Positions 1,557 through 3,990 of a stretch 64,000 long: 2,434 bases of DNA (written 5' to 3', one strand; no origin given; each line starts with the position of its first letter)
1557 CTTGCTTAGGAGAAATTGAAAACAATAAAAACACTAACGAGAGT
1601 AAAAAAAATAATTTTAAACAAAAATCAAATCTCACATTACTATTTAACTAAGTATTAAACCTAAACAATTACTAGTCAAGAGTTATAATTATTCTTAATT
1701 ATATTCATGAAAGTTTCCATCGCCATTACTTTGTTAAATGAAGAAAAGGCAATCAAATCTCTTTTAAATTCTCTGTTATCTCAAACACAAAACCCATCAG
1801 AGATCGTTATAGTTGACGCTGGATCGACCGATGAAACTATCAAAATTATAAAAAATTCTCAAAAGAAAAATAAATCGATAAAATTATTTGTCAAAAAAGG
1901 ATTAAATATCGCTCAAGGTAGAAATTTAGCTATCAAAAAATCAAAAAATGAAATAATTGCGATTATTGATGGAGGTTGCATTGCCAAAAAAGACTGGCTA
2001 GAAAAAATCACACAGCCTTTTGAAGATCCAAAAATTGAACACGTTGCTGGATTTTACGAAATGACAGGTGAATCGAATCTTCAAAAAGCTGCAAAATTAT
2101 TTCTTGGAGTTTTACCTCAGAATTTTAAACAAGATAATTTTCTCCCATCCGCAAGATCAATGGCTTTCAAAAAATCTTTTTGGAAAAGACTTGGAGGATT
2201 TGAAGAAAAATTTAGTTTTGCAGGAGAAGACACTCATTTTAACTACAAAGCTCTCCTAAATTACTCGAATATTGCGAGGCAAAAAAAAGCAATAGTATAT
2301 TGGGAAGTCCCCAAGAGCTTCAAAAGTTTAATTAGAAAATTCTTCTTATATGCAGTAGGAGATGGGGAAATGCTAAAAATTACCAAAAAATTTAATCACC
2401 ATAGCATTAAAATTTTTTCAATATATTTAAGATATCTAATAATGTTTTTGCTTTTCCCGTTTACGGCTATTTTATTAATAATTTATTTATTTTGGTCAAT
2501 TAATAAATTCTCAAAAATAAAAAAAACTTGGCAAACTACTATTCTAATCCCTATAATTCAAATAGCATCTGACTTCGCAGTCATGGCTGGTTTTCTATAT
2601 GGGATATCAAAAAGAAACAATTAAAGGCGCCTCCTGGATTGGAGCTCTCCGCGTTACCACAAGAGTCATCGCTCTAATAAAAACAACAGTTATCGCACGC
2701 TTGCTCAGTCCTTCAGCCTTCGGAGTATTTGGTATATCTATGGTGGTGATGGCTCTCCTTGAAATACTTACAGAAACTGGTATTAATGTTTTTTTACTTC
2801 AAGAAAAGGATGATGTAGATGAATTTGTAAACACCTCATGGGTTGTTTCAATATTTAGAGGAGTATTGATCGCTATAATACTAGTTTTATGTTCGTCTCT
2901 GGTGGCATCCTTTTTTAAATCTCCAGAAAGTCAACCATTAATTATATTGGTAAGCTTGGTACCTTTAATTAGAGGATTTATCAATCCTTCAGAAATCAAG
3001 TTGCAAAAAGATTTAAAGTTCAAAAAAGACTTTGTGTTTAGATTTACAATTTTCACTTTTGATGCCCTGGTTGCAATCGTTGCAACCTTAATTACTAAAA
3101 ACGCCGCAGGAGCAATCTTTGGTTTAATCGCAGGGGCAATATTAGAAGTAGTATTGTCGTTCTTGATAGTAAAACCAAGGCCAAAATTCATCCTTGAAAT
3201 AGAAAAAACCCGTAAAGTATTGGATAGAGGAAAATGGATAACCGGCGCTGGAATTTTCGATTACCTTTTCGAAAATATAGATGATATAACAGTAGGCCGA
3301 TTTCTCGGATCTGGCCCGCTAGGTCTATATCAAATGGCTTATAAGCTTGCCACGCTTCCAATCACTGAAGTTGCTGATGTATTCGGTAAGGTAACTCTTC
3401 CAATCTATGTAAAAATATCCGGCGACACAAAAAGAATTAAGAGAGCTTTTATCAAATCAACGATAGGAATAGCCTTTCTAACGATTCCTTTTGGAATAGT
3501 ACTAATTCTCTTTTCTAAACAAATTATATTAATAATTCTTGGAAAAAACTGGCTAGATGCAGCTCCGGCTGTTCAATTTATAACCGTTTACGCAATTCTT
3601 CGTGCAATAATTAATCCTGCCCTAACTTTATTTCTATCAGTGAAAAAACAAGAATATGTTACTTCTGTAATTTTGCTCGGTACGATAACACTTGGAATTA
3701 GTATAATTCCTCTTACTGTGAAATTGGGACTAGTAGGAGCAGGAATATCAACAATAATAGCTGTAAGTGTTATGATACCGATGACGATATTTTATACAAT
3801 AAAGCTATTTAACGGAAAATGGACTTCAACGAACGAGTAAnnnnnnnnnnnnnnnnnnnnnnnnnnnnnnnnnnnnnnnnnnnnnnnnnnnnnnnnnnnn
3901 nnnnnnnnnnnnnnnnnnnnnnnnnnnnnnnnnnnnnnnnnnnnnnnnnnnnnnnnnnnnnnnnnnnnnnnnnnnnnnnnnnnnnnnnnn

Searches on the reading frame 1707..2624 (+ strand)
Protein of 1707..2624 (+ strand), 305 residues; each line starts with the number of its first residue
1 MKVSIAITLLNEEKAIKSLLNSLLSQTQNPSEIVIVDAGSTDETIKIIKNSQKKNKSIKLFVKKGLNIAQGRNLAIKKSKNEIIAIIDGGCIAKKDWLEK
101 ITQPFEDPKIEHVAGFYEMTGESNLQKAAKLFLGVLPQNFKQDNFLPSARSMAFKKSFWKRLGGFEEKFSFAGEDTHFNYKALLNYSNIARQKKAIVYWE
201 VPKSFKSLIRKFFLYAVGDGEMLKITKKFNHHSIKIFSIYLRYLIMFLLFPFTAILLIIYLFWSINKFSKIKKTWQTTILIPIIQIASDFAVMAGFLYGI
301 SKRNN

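Call 3: search_protein_families(library=pfam, proteins=[window:1707-2624:+], max_evalue=0.1)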
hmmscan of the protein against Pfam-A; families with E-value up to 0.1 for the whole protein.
window:1707-2624:+ (305 aa): 7 families
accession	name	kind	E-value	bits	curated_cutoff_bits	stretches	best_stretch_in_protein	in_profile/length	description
PF00535.33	Glycos_transf_2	-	2.9e-23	83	23.3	1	4-130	1-128/168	Glycosyl transferase family 2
PF13641.12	Glyco_tranf_2_3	-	1.6e-13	51.7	27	1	3-211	3-223/230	Glycosyltransferase like family 2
PF10111.15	Glyco_tranf_2_2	-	1.5e-12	48.1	27.3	1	5-213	2-232/276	Glycosyltransferase like family 2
PF12147.14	Methyltransf_20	-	8.4e-05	22.3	21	1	13-125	118-225/309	Putative methyltransferase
PF13632.12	Glyco_trans_2_3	-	9.1e-05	22.8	27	1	84-282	2-190/198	Glycosyl transferase family group 2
PF13506.12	Glyco_transf_21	-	0.00014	21.9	21.7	1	76-166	26-121/174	Glycosyl transferase family 21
PF12420.13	DUF3671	-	0.0005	20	34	1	218-273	183-220/223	Fam-L, Fam-M like protein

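Call 4: search_protein_families(library=ncbifam, proteins=[window:1707-2624:+], max_evalue=0.1)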
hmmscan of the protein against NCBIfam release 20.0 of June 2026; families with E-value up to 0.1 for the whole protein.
window:1707-2624:+ (305 aa): 26 families (the best 25 are shown)
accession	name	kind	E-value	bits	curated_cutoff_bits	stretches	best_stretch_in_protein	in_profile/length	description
TIGR03937.1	PgaC_IcaA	equivalog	4.9e-17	62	422.3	1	2-280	46-332/407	poly-beta-1,6-N-acetyl-D-glucosamine synthase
TIGR03965.1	mycofact_glyco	equivalog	2.6e-15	56.3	280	1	2-219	75-300/467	mycofactocin biosynthesis glycosyltransferase MftF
NF041875.1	EPS_EpsD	equivalog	5.4e-15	55.6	370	1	3-224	1-232/325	exopolysaccharide biosynthesis glycosyltransferase EpsD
NF038302.1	EPS_HpsE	equivalog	1.2e-14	54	300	1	2-161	2-177/307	hormogonium polysaccharide biosynthesis glycosyltransferase HpsE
TIGR04283.1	glyco_like_mftF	equivalog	3e-14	53.2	182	1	3-179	1-166/221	TIGR04283 family arsenosugar biosynthesis glycosyltransferase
NF047683.1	TeichurnBiosyTuaG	equivalog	6.2e-13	49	400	1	3-106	8-112/252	teichuronic acid biosynthesis protein TuaG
NF007482.0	PRK10073.1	equivalog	1.9e-12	46.9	423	1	2-88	7-93/334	glycosyltransferase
NF041394.1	GtaseAglG_Halo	equivalog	7.1e-11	41.9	440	1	1-175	1-184/304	glucosyl-dolichyl phosphate glucuronosyltransferase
NF038299.1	EPS_HpsN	equivalog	1e-09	37.8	425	1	2-115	2-117/317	hormogonium polysaccharide biosynthesis glycosyltransferase HpsN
NF053739.1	GlytfEpsEBac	equivalog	4.1e-09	35.8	450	1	2-108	2-110/265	glycosyltransferase EpsE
NF045692.1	OglycostaseCruG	equivalog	6.1e-08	32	600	1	2-67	42-107/386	2'-O-glycosyltransferase CruG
NF047588.1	GlcsyltransPgfSStrep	equivalog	6.6e-08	32.1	500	1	1-126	1-130/308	glycosyltransferase PgfS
NF010496.0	PRK13915.1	equivalog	3.8e-07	29.5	262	1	2-119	32-157/307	glucosyl-3-phosphoglycerate synthase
TIGR04195.1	S_glycosyl_SunS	equivalog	5e-07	28.9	350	1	5-93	61-144/421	SunS family peptide S-glycosyltransferase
NF050050.1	ProtGlycPglI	equivalog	1.2e-06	28.2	500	1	2-90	3-93/306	GalNAc(5)-diNAcBac-PP-undecaprenol beta-1,3-glucosyltransferase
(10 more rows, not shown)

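Call 36: search_solved_structures(query=window:1707-2621:+, max_evalue=0.01)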
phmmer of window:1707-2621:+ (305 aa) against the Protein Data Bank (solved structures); distinct sequences matched with E-value up to 0.01: 19.
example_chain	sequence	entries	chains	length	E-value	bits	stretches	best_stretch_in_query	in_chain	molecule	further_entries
2z87_A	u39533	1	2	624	2.7e-11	46.6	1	3-105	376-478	Chondroitin synthase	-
2z86_A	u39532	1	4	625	2.7e-11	46.6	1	3-105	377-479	Chondroitin synthase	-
5tze_C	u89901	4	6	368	4.2e-08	36.2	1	1-138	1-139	Glycosyl transferase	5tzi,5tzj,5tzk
5tz8_A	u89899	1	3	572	8.8e-08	35.1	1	1-109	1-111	Glycosyl transferase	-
6yv7_B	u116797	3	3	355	3.9e-06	29.7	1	2-190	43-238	Glycosyl transferase, family 2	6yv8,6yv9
6yv7_A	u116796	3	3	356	3.9e-06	29.7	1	2-190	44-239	Glycosyl transferase, family 2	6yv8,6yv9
5hea_A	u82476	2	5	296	4.4e-06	29.5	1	3-105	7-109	Putative glycosyltransferase (GalT1)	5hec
9omm_A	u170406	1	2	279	7e-06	28.9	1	3-122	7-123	Glycosyltransferase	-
9omh_A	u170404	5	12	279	7e-06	28.9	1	3-122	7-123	Glycosyltransferase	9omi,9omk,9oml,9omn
9omj_A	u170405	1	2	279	7e-06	28.9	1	3-122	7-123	Glycosyltransferase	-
8bz4_A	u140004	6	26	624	9.5e-06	28.4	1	2-189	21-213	Glycosyltransferase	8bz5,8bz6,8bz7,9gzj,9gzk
8vh7_A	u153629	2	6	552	1.2e-05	28.1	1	3-100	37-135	Heparosan synthase B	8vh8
8viw_A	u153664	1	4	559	1.2e-05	28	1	3-100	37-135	Heparosan synthase B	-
8bz8_A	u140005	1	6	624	4e-05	26.4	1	2-115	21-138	Glycosyltransferase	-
6p61_A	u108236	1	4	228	6.7e-05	25.6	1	3-115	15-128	Glycosyltransferase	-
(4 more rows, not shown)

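Call 62: search_solved_structures(query=A4, max_evalue=0.1)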
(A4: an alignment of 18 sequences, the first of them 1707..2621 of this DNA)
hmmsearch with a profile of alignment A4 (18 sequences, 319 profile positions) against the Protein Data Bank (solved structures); distinct sequences matched with E-value up to 0.1: 55.
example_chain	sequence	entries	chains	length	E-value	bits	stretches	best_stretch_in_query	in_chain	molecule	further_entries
2z87_A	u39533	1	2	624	8.2e-22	80.9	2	3-180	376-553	Chondroitin synthase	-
2z86_A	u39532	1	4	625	8.4e-22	80.8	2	3-180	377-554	Chondroitin synthase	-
5tze_C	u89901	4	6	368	2.4e-16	62.9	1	1-112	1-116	Glycosyl transferase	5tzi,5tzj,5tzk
5tz8_A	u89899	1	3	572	7.4e-16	61.3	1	1-111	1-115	Glycosyl transferase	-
5hea_A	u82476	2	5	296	2.3e-15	59.7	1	3-111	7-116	Putative glycosyltransferase (GalT1)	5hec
6h1j_A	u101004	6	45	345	2.7e-15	59.4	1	2-188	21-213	Probable ss-1,3-N-acetylglucosaminyltransferase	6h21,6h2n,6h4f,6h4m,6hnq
6yv7_B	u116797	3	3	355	1.3e-14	57.2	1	2-182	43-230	Glycosyl transferase, family 2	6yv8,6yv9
6yv7_A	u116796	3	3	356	1.3e-14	57.2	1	2-182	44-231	Glycosyl transferase, family 2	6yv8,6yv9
9omm_A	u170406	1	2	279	3.2e-14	55.9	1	3-202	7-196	Glycosyltransferase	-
9omh_A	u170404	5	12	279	3.3e-14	55.9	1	3-201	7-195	Glycosyltransferase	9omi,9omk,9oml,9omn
9omj_A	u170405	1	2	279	3.3e-14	55.9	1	3-201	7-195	Glycosyltransferase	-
6p61_A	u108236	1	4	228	2.5e-13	53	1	3-123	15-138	Glycosyltransferase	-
8vh7_A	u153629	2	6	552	2.7e-13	52.9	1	3-110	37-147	Heparosan synthase B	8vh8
8viw_A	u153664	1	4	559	2.8e-13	52.8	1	3-110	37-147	Heparosan synthase B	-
8bz4_A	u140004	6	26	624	5.4e-12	48.6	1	2-186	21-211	Glycosyltransferase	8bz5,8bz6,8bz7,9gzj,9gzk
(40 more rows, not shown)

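Call 63: search_protein_families(library=ncbifam, alignment_id=A4, max_evalue=0.001)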
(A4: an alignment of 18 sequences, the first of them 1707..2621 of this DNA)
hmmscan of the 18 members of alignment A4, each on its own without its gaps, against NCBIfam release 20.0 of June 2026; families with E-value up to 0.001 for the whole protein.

A. member 1, window:1707-2621:+ (305 aa): 19 families
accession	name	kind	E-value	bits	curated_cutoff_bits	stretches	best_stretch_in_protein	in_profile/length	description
TIGR03937.1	PgaC_IcaA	equivalog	4.9e-17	62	422.3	1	2-280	46-332/407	poly-beta-1,6-N-acetyl-D-glucosamine synthase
TIGR03965.1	mycofact_glyco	equivalog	2.6e-15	56.3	280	1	2-219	75-300/467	mycofactocin biosynthesis glycosyltransferase MftF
NF041875.1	EPS_EpsD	equivalog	5.4e-15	55.6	370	1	3-224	1-232/325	exopolysaccharide biosynthesis glycosyltransferase EpsD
NF038302.1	EPS_HpsE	equivalog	1.2e-14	54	300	1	2-161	2-177/307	hormogonium polysaccharide biosynthesis glycosyltransferase HpsE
TIGR04283.1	glyco_like_mftF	equivalog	3e-14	53.2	182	1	3-179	1-166/221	TIGR04283 family arsenosugar biosynthesis glycosyltransferase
NF047683.1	TeichurnBiosyTuaG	equivalog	6.2e-13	49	400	1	3-106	8-112/252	teichuronic acid biosynthesis protein TuaG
NF007482.0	PRK10073.1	equivalog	1.9e-12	46.9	423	1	2-88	7-93/334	glycosyltransferase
NF041394.1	GtaseAglG_Halo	equivalog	7.1e-11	41.9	440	1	1-175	1-184/304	glucosyl-dolichyl phosphate glucuronosyltransferase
NF038299.1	EPS_HpsN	equivalog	1e-09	37.8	425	1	2-115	2-117/317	hormogonium polysaccharide biosynthesis glycosyltransferase HpsN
NF053739.1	GlytfEpsEBac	equivalog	4.1e-09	35.8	450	1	2-108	2-110/265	glycosyltransferase EpsE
NF045692.1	OglycostaseCruG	equivalog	6.1e-08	32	600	1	2-67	42-107/386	2'-O-glycosyltransferase CruG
NF047588.1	GlcsyltransPgfSStrep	equivalog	6.6e-08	32.1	500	1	1-126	1-130/308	glycosyltransferase PgfS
NF010496.0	PRK13915.1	equivalog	3.8e-07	29.5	262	1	2-119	32-157/307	glucosyl-3-phosphoglycerate synthase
TIGR04195.1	S_glycosyl_SunS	equivalog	5e-07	28.9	350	1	5-93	61-144/421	SunS family peptide S-glycosyltransferase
NF050050.1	ProtGlycPglI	equivalog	1.2e-06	28.2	500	1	2-90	3-93/306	GalNAc(5)-diNAcBac-PP-undecaprenol beta-1,3-glucosyltransferase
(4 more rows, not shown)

B. families by the number of members that match (of 18 scanned): 25 families
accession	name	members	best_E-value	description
TIGR03965.1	mycofact_glyco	18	2.8e-25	mycofactocin biosynthesis glycosyltransferase MftF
NF041875.1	EPS_EpsD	18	3.4e-23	exopolysaccharide biosynthesis glycosyltransferase EpsD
TIGR04283.1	glyco_like_mftF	18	5.5e-21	TIGR04283 family arsenosugar biosynthesis glycosyltransferase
NF007482.0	PRK10073.1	18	2e-20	glycosyltransferase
TIGR03937.1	PgaC_IcaA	18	6.2e-19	poly-beta-1,6-N-acetyl-D-glucosamine synthase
NF038302.1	EPS_HpsE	18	3.7e-17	hormogonium polysaccharide biosynthesis glycosyltransferase HpsE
NF047683.1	TeichurnBiosyTuaG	18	2.1e-15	teichuronic acid biosynthesis protein TuaG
TIGR03472.1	HpnI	18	1.5e-10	bacteriohopanetetrol glucosamine biosynthesis glycosyltransferase HpnI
NF041394.1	GtaseAglG_Halo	17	5.8e-15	glucosyl-dolichyl phosphate glucuronosyltransferase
NF045692.1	OglycostaseCruG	17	2.1e-10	2'-O-glycosyltransferase CruG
NF053739.1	GlytfEpsEBac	16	1.6e-10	glycosyltransferase EpsE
NF038299.1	EPS_HpsN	16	5.6e-10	hormogonium polysaccharide biosynthesis glycosyltransferase HpsN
NF010496.0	PRK13915.1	15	1e-11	glucosyl-3-phosphoglycerate synthase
NF047588.1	GlcsyltransPgfSStrep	15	8.2e-10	glycosyltransferase PgfS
NF050050.1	ProtGlycPglI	14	1.6e-09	GalNAc(5)-diNAcBac-PP-undecaprenol beta-1,3-glucosyltransferase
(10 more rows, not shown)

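Call 71: find_homologous_proteins(query=window:1707-2621:+, max_evalue=1e-10)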
Query window:1707-2621:+ (305 aa): 270 proteins with E <= 1e-10 among 2137 candidates; the best 120 are listed.
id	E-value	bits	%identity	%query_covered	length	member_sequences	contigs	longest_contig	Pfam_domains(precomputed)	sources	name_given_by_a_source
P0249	4.6e-194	661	100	100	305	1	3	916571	PF10111.15,PF13641.13,PF00535.33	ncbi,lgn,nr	ncbi:glycosyltransferase [Candidatus Woesebacteria bacterium]|nr:glycosyltransferase [Candidatus Woe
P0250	3.0e-152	524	79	100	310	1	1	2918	PF10111.15,PF13641.13,PF00535.33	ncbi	-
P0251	4.5e-107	376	57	99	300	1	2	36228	PF10111.15,PF13506.14,PF13641.13,PF00535.33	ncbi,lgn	-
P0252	6.8e-100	352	55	99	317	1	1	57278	PF10111.15,PF13641.13,PF00535.33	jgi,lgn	jgi:glycosyltransferase involved in cell wall biosynthesis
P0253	4.9e-89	317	51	98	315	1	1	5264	PF13632.13,PF10111.15,PF13506.14,PF13641.13,PF00535.33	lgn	-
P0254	7.8e-89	316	54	98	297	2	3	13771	PF13632.13,PF10111.15,PF13641.13,PF00535.33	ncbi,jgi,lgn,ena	-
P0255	2.4e-88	314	52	98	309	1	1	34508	PF13632.13,PF10111.15,PF13506.14,PF13641.13,PF00535.33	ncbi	-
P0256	3.2e-88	314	52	98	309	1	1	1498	PF13632.13,PF10111.15,PF13506.14,PF13641.13,PF00535.33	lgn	-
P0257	8.9e-88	312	50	98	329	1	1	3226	PF13632.13,PF10111.15,PF13641.13,PF00535.33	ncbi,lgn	-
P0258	2.5e-87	311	49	98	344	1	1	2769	PF13632.13,PF10111.15,PF13641.13,PF00535.33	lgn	-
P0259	1.8e-86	308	51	100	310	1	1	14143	PF13632.13,PF10111.15,PF13641.13,PF00535.33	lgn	-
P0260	4.7e-86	307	49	98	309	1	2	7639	PF10111.15,PF00535.33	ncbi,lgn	-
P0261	9.9e-86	306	49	99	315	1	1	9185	PF13632.13,PF10111.15,PF13641.13,PF00535.33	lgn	-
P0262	4.2e-85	304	49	98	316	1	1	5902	PF13632.13,PF10111.15,PF13506.14,PF13641.13,PF00535.33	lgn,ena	-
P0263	9.8e-85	302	49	99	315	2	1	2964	PF10111.15,PF13506.14,PF13641.13,PF00535.33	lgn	-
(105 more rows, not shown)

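Call 82: predict_structure(alignment_id=A6)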
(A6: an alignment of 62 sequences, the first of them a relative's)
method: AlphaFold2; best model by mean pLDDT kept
length: 305 residues; sequences in the alignment: 62
mean_pLDDT: 96.0   pTM: 0.92
mean pLDDT of the five models: 96.0, 95.9, 94.9, 94.7, 94.6
residues with pLDDT >= 90: 284; 70-90: 19; 50-70: 1; < 50: 1
segments of 3 or more residues with pLDDT < 50: none
pLDDT, mean of each block of 10 residues (from residue 1): 98 98 98 98 98 98 97 99 97 99 98 98 97 93 91 98 96 93 92 98 98 96 91 95 96 96 96 95 98 97 73
secondary structure, 60 per line:
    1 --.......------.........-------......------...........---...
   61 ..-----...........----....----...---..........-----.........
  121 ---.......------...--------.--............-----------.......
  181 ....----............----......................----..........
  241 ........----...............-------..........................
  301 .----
elements in order: E3-9 H16-24 E32-37 H44-54 E58-62 H68-78 E83-86 E91-93 H97-106 E112-120 H124-130 E151-155 H156-162 H174-184 E189-200 H205-226 H231-248 H253-267 H275-301

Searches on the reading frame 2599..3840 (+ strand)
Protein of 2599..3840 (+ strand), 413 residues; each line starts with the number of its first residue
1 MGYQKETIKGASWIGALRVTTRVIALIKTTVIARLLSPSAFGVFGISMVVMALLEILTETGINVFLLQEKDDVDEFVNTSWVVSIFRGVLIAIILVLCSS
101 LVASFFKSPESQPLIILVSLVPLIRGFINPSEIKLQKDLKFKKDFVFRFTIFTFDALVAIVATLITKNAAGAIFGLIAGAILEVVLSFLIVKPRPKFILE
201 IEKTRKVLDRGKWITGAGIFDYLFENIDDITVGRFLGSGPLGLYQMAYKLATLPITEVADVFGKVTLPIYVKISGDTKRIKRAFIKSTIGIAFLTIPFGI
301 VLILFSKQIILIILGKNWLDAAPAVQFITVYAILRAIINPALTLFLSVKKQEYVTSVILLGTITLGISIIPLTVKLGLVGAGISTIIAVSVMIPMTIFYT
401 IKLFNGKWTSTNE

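Call 3: search_protein_families(library=pfam, proteins=[window:2599-3840:+], max_evalue=0.1)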
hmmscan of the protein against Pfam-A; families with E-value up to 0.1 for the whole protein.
window:2599-3840:+ (413 aa): 3 families
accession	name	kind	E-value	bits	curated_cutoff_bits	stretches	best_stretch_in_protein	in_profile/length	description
PF13440.11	Polysacc_synt_3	-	1.4e-68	231.7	23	1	31-323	1-293/293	Polysaccharide biosynthesis protein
PF01943.22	Polysacc_synt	-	1.3e-28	100.6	28.2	1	9-273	3-273/274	Polysaccharide biosynthesis protein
PF05975.17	EcsB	-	0.0024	17.3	30.7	1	40-193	59-206/383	Bacterial ABC transporter protein EcsB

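Call 4: search_protein_families(library=ncbifam, proteins=[window:2599-3840:+], max_evalue=0.1)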
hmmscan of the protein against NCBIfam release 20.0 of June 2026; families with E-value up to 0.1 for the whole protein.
window:2599-3840:+ (413 aa): 3 families
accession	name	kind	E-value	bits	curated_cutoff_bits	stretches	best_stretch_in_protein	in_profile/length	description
NF007773.0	PRK10459.1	equivalog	6.4e-54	183.7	273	1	3-401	3-403/492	MOP flippase family protein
NF047674.1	TeichurnBiosyTuaB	equivalog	1.9e-45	155.8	580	1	5-352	6-355/469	teichuronic acid biosynthesis protein TuaB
NF058658.1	Oglyco_Wzx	exception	1.6e-32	113.1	720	1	5-404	8-401/478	O-glycosylation flippase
